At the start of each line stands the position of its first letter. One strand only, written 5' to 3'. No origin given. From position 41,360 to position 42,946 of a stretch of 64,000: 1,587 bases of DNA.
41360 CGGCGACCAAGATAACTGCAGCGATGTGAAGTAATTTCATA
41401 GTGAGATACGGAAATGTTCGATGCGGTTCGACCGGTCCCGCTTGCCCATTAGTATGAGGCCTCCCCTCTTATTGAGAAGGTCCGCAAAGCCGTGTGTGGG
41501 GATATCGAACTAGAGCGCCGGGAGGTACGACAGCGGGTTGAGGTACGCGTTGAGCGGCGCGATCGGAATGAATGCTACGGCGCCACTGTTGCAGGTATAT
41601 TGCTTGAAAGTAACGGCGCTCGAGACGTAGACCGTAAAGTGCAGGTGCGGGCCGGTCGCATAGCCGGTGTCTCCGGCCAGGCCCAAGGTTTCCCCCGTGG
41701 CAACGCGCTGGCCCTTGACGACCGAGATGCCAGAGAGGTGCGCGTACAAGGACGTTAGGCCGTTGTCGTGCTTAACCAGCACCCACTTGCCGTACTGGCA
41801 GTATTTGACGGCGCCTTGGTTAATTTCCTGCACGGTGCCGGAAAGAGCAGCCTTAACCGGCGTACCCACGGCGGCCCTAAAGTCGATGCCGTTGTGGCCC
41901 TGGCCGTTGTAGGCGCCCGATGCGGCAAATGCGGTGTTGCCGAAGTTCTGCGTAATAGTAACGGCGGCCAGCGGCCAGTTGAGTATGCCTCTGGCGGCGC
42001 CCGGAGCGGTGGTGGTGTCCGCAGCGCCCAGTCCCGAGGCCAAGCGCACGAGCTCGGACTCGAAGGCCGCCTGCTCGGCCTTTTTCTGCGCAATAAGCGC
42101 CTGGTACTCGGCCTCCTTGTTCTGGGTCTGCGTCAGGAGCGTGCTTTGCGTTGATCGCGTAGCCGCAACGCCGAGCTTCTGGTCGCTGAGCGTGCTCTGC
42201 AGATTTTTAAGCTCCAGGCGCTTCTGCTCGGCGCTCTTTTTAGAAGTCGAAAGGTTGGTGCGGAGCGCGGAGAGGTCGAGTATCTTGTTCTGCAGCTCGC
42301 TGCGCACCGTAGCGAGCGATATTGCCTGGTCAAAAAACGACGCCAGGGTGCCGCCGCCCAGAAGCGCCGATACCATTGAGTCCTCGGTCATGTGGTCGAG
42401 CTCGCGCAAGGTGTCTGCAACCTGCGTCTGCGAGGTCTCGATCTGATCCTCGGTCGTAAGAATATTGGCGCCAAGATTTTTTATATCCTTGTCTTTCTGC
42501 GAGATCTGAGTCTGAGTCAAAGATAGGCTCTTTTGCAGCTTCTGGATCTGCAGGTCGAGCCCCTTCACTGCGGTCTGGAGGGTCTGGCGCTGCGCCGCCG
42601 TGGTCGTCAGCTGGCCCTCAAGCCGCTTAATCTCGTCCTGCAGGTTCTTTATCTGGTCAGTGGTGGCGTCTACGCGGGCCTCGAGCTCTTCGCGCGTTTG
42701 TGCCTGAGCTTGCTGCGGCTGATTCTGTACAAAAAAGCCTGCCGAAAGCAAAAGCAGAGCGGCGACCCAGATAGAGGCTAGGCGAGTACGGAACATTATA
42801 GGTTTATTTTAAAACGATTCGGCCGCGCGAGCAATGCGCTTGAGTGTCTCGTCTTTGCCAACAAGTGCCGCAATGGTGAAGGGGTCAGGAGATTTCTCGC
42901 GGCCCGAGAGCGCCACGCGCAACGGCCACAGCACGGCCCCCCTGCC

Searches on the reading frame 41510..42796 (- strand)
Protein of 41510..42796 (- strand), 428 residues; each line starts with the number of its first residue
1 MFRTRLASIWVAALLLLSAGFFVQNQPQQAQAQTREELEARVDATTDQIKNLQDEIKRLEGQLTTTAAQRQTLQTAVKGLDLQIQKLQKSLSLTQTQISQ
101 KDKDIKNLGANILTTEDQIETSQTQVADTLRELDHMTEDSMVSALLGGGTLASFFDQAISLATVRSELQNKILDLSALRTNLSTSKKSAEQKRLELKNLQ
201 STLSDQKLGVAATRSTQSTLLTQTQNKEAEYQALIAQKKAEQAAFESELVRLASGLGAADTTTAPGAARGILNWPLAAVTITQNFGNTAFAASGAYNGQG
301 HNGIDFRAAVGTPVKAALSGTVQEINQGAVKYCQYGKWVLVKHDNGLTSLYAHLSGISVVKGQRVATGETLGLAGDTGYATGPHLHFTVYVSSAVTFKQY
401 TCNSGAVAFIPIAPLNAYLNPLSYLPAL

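Call 63: search_protein_families(library=pfam, proteins=[window:41510-42796:-], max_evalue=0.001)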
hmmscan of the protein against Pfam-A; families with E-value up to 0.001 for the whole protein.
window:41510-42796:- (428 aa): 3 families
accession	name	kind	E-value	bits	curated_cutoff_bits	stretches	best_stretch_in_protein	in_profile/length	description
PF01551.29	Peptidase_M23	-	2.3e-28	98.7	28.7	1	300-392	2-90/96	Peptidase family M23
PF05266.19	DUF724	-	0.00022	21.6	38.4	1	46-129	101-184/188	Protein of unknown function (DUF724)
PF08614.16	ATG16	-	0.00086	20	33.7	1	27-135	52-162/200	Autophagy protein 16 (ATG16)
